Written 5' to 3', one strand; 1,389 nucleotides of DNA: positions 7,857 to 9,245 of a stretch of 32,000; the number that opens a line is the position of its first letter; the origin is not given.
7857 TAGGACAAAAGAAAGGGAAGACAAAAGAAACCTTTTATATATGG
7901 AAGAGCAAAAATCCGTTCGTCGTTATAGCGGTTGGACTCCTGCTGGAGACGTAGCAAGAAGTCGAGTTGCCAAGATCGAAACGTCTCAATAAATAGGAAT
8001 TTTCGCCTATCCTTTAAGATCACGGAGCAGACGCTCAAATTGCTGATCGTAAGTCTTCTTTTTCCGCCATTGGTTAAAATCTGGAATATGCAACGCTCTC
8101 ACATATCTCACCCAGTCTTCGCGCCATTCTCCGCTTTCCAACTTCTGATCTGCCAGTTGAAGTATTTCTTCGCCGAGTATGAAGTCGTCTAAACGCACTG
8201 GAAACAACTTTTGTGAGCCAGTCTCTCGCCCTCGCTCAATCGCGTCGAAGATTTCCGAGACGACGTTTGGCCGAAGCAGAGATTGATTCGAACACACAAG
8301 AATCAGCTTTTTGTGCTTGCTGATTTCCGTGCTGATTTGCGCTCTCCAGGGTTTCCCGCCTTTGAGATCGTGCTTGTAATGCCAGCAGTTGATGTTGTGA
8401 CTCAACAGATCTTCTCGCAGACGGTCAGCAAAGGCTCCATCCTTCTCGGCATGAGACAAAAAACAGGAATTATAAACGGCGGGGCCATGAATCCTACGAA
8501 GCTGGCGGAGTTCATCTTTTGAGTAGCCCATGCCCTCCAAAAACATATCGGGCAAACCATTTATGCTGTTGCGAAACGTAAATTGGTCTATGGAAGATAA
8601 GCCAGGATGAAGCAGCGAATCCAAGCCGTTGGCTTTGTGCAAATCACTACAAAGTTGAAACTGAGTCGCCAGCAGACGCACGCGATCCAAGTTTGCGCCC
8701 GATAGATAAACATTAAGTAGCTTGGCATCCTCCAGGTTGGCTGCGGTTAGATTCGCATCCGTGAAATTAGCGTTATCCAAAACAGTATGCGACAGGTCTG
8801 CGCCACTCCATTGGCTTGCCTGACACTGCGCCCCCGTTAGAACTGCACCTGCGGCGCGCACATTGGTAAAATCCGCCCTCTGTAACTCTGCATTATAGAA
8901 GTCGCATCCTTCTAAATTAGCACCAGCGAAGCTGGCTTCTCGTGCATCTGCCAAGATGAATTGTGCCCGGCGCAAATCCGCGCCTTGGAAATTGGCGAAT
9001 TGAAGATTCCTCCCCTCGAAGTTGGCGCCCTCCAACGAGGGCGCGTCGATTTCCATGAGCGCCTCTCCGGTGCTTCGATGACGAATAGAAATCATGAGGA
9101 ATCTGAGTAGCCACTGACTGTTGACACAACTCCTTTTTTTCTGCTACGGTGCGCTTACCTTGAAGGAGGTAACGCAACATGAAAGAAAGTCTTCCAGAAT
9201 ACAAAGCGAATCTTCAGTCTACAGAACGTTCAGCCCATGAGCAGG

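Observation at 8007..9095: Stand-alone pentapeptide-repeat / TIR fusion protein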

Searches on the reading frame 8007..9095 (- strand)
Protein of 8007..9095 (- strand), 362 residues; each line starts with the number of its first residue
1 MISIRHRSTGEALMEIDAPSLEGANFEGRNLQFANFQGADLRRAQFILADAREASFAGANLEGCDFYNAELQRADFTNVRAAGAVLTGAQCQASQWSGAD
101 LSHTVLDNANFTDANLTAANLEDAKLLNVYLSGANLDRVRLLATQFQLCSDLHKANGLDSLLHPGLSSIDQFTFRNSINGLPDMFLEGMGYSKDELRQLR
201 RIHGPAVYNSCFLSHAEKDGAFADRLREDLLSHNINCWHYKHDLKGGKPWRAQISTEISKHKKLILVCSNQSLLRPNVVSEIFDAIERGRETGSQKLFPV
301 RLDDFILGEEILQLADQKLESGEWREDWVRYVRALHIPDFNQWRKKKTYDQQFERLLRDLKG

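Call 3: search_protein_families(library=pfam, proteins=[window:8007-9095:-], max_evalue=1)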
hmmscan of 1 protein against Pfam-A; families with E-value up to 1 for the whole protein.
window:8007-9095:- (362 aa): 6 families
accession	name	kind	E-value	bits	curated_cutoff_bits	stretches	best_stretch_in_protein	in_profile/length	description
PF00805.28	Pentapeptide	-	3.8e-26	90.7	20.2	4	85-123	2-40/40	Pentapeptide repeats (8 copies)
PF13676.11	TIR_2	-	1.8e-16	61.2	28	1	212-304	2-93/122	TIR domain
PF13599.13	Pentapeptide_4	-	2.3e-13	50.4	38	3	53-103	5-55/78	Pentapeptide repeat region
PF13576.12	Pentapeptide_3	-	1.2e-12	48.3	27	3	22-64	2-47/48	Pentapeptide repeats (9 copies)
PF25296.1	Decapeptide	-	5.9e-08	32.9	45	2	18-77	14-73/74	Decapeptide repeat region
PF01582.25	TIR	-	0.00045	20.5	21.3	1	212-302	5-96/179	TIR domain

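Call 4: search_protein_families(library=padloc, proteins=[window:8007-9095:-], max_evalue=1)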
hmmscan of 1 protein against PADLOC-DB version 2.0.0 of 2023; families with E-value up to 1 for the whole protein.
window:8007-9095:- (362 aa): 5 families
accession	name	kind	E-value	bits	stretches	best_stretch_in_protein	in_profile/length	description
PDLC02421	Aga_TIR-PNTD1-PNTD2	-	3.3e-10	37.6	1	210-316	5-114/430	Class I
PDLC02403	Aga_TIR-PNTD1-PNTD2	-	3.8e-09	34.1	1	211-315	5-112/443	Class I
PDLC05062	PDC-S66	-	1.4e-05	22.7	1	211-271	151-212/282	-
PDLC02012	SAVED5--SAVED_TIR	-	0.00088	16.5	1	208-272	13-77/404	-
PDLC02416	Aga_REase-TIR-PNTD1-PNTD2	-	0.025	11.3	1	208-305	155-249/572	Class I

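Call 8: find_homologous_proteins(query=window:8007-9095:-, max_evalue=0.00001)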
Query window:8007-9095:- (362 aa): 1249 proteins with E <= 0.00001 among 7463 candidates; the best 120 are listed.
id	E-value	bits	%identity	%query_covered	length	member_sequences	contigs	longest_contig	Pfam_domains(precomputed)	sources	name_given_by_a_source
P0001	1.5e-234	796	100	96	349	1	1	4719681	PF13576.13,PF13599.14,PF00805.29,PF13676.12,PF25296.2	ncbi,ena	-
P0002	9.2e-92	326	47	100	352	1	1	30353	PF13576.13,PF13599.14,PF00805.29,PF13676.12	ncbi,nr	ncbi:MAG: toll/interleukin-1 receptor domain-containing protein [Armatimonadetes bacterium]|nr:toll/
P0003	1.4e-88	316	44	100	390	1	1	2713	PF01582.26,PF13599.14,PF00805.29,PF13676.12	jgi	jgi:hypothetical protein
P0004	5.2e-88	314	43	94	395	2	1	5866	PF01582.26,PF13576.13,PF13599.14,PF00805.29,PF13676.12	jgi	jgi:uncharacterized protein YjbI with pentapeptide repeats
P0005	6.4e-87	310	43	100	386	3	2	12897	PF01582.26,PF13576.13,PF13599.14,PF00805.29,PF13676.12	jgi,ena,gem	-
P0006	5.3e-86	307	41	100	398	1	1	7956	PF13576.13,PF13599.14,PF00805.29,PF13676.12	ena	-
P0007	1.1e-85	306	40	94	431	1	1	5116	PF01582.26,PF13576.13,PF13599.14,PF00805.29,PF13676.12,PF25296.2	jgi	jgi:uncharacterized protein YjbI with pentapeptide repeats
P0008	1.1e-85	306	44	100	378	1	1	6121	PF01582.26,PF13576.13,PF13599.14,PF00805.29,PF13676.12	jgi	jgi:hypothetical protein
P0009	4.0e-84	301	45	96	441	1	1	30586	PF01582.26,PF13576.13,PF13599.14,PF00805.29,PF13676.12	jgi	jgi:uncharacterized protein YjbI with pentapeptide repeats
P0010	7.2e-83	297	46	95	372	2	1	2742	PF01582.26,PF13576.13,PF13599.14,PF00805.29,PF13676.12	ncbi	-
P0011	7.3e-83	297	41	99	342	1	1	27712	PF01582.26,PF13576.13,PF13599.14,PF00805.29,PF13676.12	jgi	jgi:hypothetical protein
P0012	5.1e-82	294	43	100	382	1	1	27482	PF13576.13,PF13599.14,PF00805.29,PF13676.12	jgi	jgi:uncharacterized protein YjbI with pentapeptide repeats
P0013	9.6e-82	293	45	91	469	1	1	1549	PF13576.13,PF13599.14,PF00805.29,PF13676.12,PF25296.2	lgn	-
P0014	6.5e-81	290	43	92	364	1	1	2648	PF01582.26,PF13576.13,PF13599.14,PF00805.29,PF13676.12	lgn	-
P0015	6.3e-80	287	42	100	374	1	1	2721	PF13576.13,PF13599.14,PF00805.29,PF13676.12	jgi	jgi:hypothetical protein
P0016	1.2e-79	286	41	100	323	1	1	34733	PF13576.13,PF13599.14,PF00805.29,PF13676.12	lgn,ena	-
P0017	6.0e-79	284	44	100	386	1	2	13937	PF01582.26,PF13576.13,PF13599.14,PF00805.29,PF13676.12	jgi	jgi:hypothetical protein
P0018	2.9e-77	278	41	100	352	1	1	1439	PF13599.14,PF00805.29,PF13676.12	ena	-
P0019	4.4e-77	278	43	100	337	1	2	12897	PF01582.26,PF13576.13,PF13599.14,PF00805.29,PF13676.12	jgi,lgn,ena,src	-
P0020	5.0e-77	278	46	83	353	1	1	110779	PF01582.26,PF13576.13,PF13599.14,PF00805.29,PF13676.12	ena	-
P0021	1.4e-76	276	44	86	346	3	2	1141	PF01582.26,PF13576.13,PF13599.14,PF00805.29,PF13676.12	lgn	-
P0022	5.9e-76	274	42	91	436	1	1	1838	PF01582.26,PF13576.13,PF13599.14,PF00805.29,PF13676.12,PF25296.2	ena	-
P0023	6.6e-76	274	39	98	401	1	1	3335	PF13576.13,PF13599.14,PF00805.29,PF13676.12,PF23894.3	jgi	jgi:uncharacterized protein YjbI with pentapeptide repeats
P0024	4.3e-75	271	43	86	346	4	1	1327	PF01582.26,PF13576.13,PF13599.14,PF00805.29,PF13676.12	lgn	-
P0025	5.8e-74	268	41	100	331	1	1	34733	PF01582.26,PF13576.13,PF13599.14,PF00805.29,PF13676.12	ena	-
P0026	1.1e-73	267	39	99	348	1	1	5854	PF01582.26,PF13599.14,PF00805.29,PF13676.12,PF08937.17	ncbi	-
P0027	2.6e-73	265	40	100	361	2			PF01582.26,PF13576.13,PF13599.14,PF00805.29,PF13676.12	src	-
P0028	5.6e-72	261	43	85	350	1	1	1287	PF13576.13,PF13599.14,PF00805.29,PF13676.12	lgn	-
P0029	6.7e-72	261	38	100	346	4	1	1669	PF01582.26,PF13599.14,PF00805.29,PF13676.12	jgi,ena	-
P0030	6.8e-72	261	42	100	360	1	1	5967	PF01582.26,PF13599.14,PF00805.29,PF13676.12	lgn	-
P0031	5.4e-70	255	37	99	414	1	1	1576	PF13576.13,PF13599.14,PF00805.29,PF13676.12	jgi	jgi:uncharacterized protein YjbI with pentapeptide repeats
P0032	2.2e-69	253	49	70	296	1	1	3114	PF00805.29,PF13676.12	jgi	jgi:hypothetical protein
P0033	2.5e-69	252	44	83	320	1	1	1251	PF13576.13,PF13599.14,PF00805.29,PF13676.12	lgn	-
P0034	2.6e-69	252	37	99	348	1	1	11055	PF01582.26,PF13576.13,PF13599.14,PF00805.29,PF13676.12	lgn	-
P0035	8.2e-69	251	46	70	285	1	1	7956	PF00805.29,PF13676.12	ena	-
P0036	1.7e-68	250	37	100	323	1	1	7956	PF01582.26,PF00805.29,PF13676.12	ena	-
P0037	1.1e-67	247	40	100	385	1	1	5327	PF13576.13,PF13599.14,PF00805.29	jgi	jgi:hypothetical protein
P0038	1.2e-65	240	37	99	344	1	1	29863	PF01582.26,PF13576.13,PF13599.14,PF00805.29,PF13676.12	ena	-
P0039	5.9e-64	235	38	100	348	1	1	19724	PF13576.13,PF13599.14,PF00805.29,PF13676.12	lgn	-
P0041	4.7e-62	228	37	96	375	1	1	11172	PF13599.14,PF00805.29,PF13676.12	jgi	jgi:uncharacterized protein YjbI with pentapeptide repeats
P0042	1.9e-59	220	43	71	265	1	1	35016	PF00805.29,PF13676.12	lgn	-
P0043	7.6e-59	218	35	99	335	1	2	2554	PF01582.26,PF13599.14,PF00805.29,PF13676.12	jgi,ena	-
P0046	5.8e-54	202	36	100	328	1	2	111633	PF13576.13,PF13599.14,PF00805.29,PF13676.12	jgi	-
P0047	3.6e-53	199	40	82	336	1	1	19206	PF01582.26,PF13599.14,PF00805.29,PF13676.12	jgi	jgi:TIR domain-containing protein/pentapeptide repeat protein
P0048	3.3e-51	193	36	95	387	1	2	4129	PF01582.26,PF13576.13,PF13599.14,PF00805.29,PF13676.12,PF08937.17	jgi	jgi:uncharacterized protein YjbI with pentapeptide repeats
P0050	3.5e-49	186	33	94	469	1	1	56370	PF01582.26,PF13576.13,PF13599.14,PF00805.29,PF13676.12,PF08937.17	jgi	jgi:uncharacterized protein YjbI with pentapeptide repeats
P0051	1.3e-48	184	36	94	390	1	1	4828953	PF01582.26,PF13576.13,PF13599.14,PF00805.29,PF13676.12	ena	-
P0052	1.6e-48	184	37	96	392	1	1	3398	PF01582.26,PF13576.13,PF13599.14,PF00805.29,PF13676.12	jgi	jgi:uncharacterized protein YjbI with pentapeptide repeats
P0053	4.5e-48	182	32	98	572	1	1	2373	PF01582.26,PF13576.13,PF13599.14,PF00805.29,PF13676.12,PF25296.2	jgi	jgi:uncharacterized protein YjbI with pentapeptide repeats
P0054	6.1e-48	182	33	96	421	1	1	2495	PF01582.26,PF13576.13,PF13599.14,PF00805.29,PF13676.12,PF25296.2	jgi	jgi:uncharacterized protein YjbI with pentapeptide repeats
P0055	1.2e-47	181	36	93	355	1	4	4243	PF01582.26,PF13576.13,PF13599.14,PF00805.29,PF13676.12,PF08937.17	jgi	jgi:hypothetical protein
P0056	6.1e-47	179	37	92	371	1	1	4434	PF01582.26,PF13576.13,PF13599.14,PF00805.29,PF13676.12,PF08937.17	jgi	jgi:uncharacterized protein YjbI with pentapeptide repeats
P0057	6.8e-47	179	32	98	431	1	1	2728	PF01582.26,PF13576.13,PF13599.14,PF00805.29,PF13676.12,PF25296.2,PF08937.17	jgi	jgi:uncharacterized protein YjbI with pentapeptide repeats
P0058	7.4e-47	178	33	94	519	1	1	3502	PF01582.26,PF13576.13,PF13599.14,PF00805.29,PF13676.12,PF25296.2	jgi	jgi:uncharacterized protein YjbI with pentapeptide repeats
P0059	1.7e-46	177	36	94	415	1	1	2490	PF01582.26,PF13576.13,PF13599.14,PF00805.29,PF13676.12,PF25296.2,PF08937.17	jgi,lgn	jgi:uncharacterized protein YjbI with pentapeptide repeats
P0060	2.5e-46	177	33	97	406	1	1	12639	PF01582.26,PF13576.13,PF13599.14,PF00805.29,PF13676.12,PF08937.17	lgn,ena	-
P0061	3.9e-46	176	36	92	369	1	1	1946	PF01582.26,PF13576.13,PF13599.14,PF00805.29,PF13676.12,PF08937.17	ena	-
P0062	4.0e-46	176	36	94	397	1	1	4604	PF01582.26,PF13576.13,PF13599.14,PF00805.29,PF13676.12,PF08937.17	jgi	jgi:uncharacterized protein YjbI with pentapeptide repeats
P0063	8.6e-46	175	38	95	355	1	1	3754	PF01582.26,PF13576.13,PF13599.14,PF00805.29,PF13676.12,PF08937.17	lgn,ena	-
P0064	1.2e-45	174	34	98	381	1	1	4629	PF01582.26,PF13576.13,PF13599.14,PF00805.29,PF13676.12,PF08937.17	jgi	jgi:hypothetical protein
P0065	1.6e-45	174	36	94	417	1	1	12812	PF01582.26,PF13576.13,PF13599.14,PF00805.29,PF13676.12,PF25296.2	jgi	-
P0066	2.4e-45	173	32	97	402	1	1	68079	PF01582.26,PF13576.13,PF13599.14,PF00805.29,PF13676.12,PF25296.2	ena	-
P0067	2.5e-45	173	35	95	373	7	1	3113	PF01582.26,PF13576.13,PF13599.14,PF00805.29,PF13676.12,PF08937.17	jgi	jgi:TIR domain-containing protein/pentapeptide repeat protein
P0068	3.0e-45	173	35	94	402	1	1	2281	PF01582.26,PF13576.13,PF13599.14,PF00805.29,PF13676.12,PF25296.2,PF08937.17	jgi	jgi:uncharacterized protein YjbI with pentapeptide repeats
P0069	4.3e-45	173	34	80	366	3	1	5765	PF01582.26,PF13576.13,PF13599.14,PF00805.29,PF13676.12,PF25296.2,PF08937.17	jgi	jgi:uncharacterized protein YjbI with pentapeptide repeats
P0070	4.6e-45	173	35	93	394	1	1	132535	PF01582.26,PF13576.13,PF13599.14,PF00805.29,PF13676.12,PF08937.17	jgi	jgi:hypothetical protein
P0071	5.5e-45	172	33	98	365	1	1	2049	PF01582.26,PF13576.13,PF13599.14,PF00805.29,PF13676.12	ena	-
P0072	1.4e-44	171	35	94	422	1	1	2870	PF01582.26,PF13576.13,PF13599.14,PF00805.29,PF13676.12,PF25296.2,PF08937.17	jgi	jgi:uncharacterized protein YjbI with pentapeptide repeats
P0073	1.8e-44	171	35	95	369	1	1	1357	PF01582.26,PF13576.13,PF13599.14,PF00805.29,PF13676.12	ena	-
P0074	3.3e-44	170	36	95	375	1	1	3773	PF01582.26,PF13576.13,PF13599.14,PF00805.29,PF13676.12,PF08937.17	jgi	jgi:TIR domain/Pentapeptide repeats (8 copies)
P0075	4.3e-44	169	35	97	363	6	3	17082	PF01582.26,PF13576.13,PF13599.14,PF00805.29,PF13676.12,PF08937.17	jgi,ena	-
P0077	4.6e-44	169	35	94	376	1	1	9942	PF01582.26,PF13576.13,PF13599.14,PF00805.29,PF13676.12,PF08937.17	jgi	jgi:hypothetical protein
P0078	5.3e-44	169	35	99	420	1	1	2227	PF01582.26,PF13576.13,PF13599.14,PF00805.29,PF13676.12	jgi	jgi:uncharacterized protein YjbI with pentapeptide repeats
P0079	5.3e-44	169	36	99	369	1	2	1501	PF01582.26,PF13576.13,PF13599.14,PF00805.29,PF13676.12,PF08937.17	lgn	-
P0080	5.6e-44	169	33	97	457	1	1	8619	PF01582.26,PF13576.13,PF13599.14,PF00805.29,PF13676.12,PF25296.2,PF08937.17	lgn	-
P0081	9.0e-44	168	34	95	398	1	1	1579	PF01582.26,PF13576.13,PF13599.14,PF00805.29,PF13676.12,PF08937.17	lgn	-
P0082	9.5e-44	168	34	94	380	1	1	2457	PF01582.26,PF13576.13,PF13599.14,PF00805.29,PF13676.12,PF08937.17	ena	-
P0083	1.1e-43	168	35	99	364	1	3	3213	PF01582.26,PF13576.13,PF13599.14,PF00805.29,PF13676.12,PF08937.17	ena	-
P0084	1.3e-43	168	35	96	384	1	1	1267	PF01582.26,PF13576.13,PF13599.14,PF00805.29,PF13676.12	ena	-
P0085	1.6e-43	167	35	96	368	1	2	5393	PF01582.26,PF13576.13,PF13599.14,PF00805.29,PF13676.12,PF08937.17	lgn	-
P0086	2.3e-43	167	32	96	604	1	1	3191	PF01582.26,PF13576.13,PF13599.14,PF00805.29,PF13676.12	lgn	-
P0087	2.5e-43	167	35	96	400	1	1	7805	PF01582.26,PF13576.13,PF13599.14,PF00805.29,PF13676.12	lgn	-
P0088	2.9e-43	167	35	97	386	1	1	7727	PF01582.26,PF13599.14,PF00805.29,PF13676.12,PF25296.2,PF08937.17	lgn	-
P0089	3.2e-43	166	36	87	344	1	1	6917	PF01582.26,PF13576.13,PF13599.14,PF00805.29,PF13676.12,PF25296.2,PF08937.17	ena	-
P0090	3.3e-43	166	35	92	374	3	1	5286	PF01582.26,PF13576.13,PF13599.14,PF00805.29,PF13676.12,PF25296.2,PF08937.17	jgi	jgi:uncharacterized protein YjbI with pentapeptide repeats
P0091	4.5e-43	166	36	93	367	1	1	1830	PF01582.26,PF13599.14,PF00805.29,PF13676.12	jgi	-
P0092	4.8e-43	166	35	86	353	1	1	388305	PF01582.26,PF13576.13,PF13599.14,PF00805.29,PF13676.12,PF08937.17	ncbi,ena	-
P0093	5.6e-43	166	35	85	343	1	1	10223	PF01582.26,PF13576.13,PF13599.14,PF00805.29,PF13676.12,PF08937.17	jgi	jgi:hypothetical protein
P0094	5.8e-43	166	34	94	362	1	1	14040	PF01582.26,PF13576.13,PF13599.14,PF00805.29,PF13676.12,PF08937.17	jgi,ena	-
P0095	5.8e-43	166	36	93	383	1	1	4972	PF01582.26,PF13576.13,PF13599.14,PF00805.29,PF13676.12,PF08937.17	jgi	jgi:uncharacterized protein YjbI with pentapeptide repeats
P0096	7.8e-43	165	36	94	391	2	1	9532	PF01582.26,PF13576.13,PF13599.14,PF00805.29,PF13676.12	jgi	jgi:uncharacterized protein YjbI with pentapeptide repeats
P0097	8.8e-43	165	33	94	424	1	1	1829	PF01582.26,PF13576.13,PF13599.14,PF00805.29,PF13676.12,PF25296.2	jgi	jgi:uncharacterized protein YjbI with pentapeptide repeats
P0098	1.0e-42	165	35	94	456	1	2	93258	PF01582.26,PF13576.13,PF13599.14,PF00805.29,PF13676.12,PF08937.17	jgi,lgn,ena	-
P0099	1.1e-42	165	35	97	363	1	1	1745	PF01582.26,PF13576.13,PF13599.14,PF00805.29,PF13676.12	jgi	jgi:uncharacterized protein YjbI with pentapeptide repeats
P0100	2.8e-42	163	34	94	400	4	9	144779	PF01582.26,PF13576.13,PF13599.14,PF00805.29,PF13676.12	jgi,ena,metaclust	jgi:uncharacterized protein YjbI with pentapeptide repeats|metaclust:\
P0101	2.9e-42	163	37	86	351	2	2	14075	PF01582.26,PF13576.13,PF13599.14,PF00805.29,PF13676.12,PF08937.17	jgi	jgi:TIR domain/Pentapeptide repeats (8 copies)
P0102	3.0e-42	163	31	99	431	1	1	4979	PF13576.13,PF13599.14,PF00805.29,PF13676.12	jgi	jgi:hypothetical protein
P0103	3.4e-42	163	34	96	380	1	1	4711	PF01582.26,PF13576.13,PF13599.14,PF00805.29,PF13676.12,PF25296.2,PF08937.17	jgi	jgi:hypothetical protein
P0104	4.1e-42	163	34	95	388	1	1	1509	PF01582.26,PF13599.14,PF00805.29,PF13676.12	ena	-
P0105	4.9e-42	163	36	98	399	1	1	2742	PF01582.26,PF13576.13,PF13599.14,PF00805.29,PF13676.12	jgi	jgi:uncharacterized protein YjbI with pentapeptide repeats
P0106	6.0e-42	162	35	87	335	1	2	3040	PF01582.26,PF13576.13,PF13599.14,PF00805.29,PF13676.12,PF08937.17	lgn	-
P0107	6.0e-42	162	34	96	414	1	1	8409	PF01582.26,PF13576.13,PF13599.14,PF00805.29,PF13676.12,PF25296.2,PF08937.17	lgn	-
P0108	6.4e-42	162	33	98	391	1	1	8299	PF01582.26,PF13576.13,PF13599.14,PF00805.29,PF13676.12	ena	-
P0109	7.0e-42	162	34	93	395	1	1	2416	PF01582.26,PF13576.13,PF13599.14,PF00805.29,PF13676.12,PF25296.2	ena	-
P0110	7.9e-42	162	34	93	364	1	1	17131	PF01582.26,PF13576.13,PF13599.14,PF00805.29,PF13676.12,PF08937.17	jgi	jgi:TIR domain/Pentapeptide repeats (8 copies)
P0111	7.9e-42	162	34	94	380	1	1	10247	PF01582.26,PF13576.13,PF13599.14,PF00805.29,PF13676.12,PF25296.2,PF08937.17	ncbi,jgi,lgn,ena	-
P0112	9.1e-42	162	36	99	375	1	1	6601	PF01582.26,PF13576.13,PF13599.14,PF00805.29,PF13676.12,PF25296.2,PF08937.17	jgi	-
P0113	9.4e-42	162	35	92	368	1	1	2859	PF01582.26,PF13576.13,PF13599.14,PF00805.29,PF13676.12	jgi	jgi:uncharacterized protein YjbI with pentapeptide repeats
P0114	9.5e-42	162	34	94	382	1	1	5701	PF01582.26,PF13576.13,PF13599.14,PF00805.29,PF13676.12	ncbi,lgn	ncbi:MAG: toll/interleukin-1 receptor domain-containing protein [Chthoniobacterales bacterium]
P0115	1.3e-41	161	34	99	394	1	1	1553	PF01582.26,PF13576.13,PF13599.14,PF00805.29,PF13676.12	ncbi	-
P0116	1.3e-41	161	37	93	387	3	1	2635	PF01582.26,PF13576.13,PF13599.14,PF00805.29,PF13676.12,PF08937.17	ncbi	-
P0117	1.6e-41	161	36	95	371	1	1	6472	PF01582.26,PF13576.13,PF13599.14,PF00805.29,PF13676.12,PF08937.17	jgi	jgi:hypothetical protein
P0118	1.7e-41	161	35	91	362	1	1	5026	PF01582.26,PF13576.13,PF13599.14,PF00805.29,PF13676.12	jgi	jgi:hypothetical protein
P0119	1.7e-41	161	33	94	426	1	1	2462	PF01582.26,PF13576.13,PF13599.14,PF00805.29,PF13676.12,PF25296.2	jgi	jgi:uncharacterized protein YjbI with pentapeptide repeats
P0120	3.2e-41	160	37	94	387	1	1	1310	PF01582.26,PF13576.13,PF13599.14,PF00805.29,PF13676.12,PF08937.17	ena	-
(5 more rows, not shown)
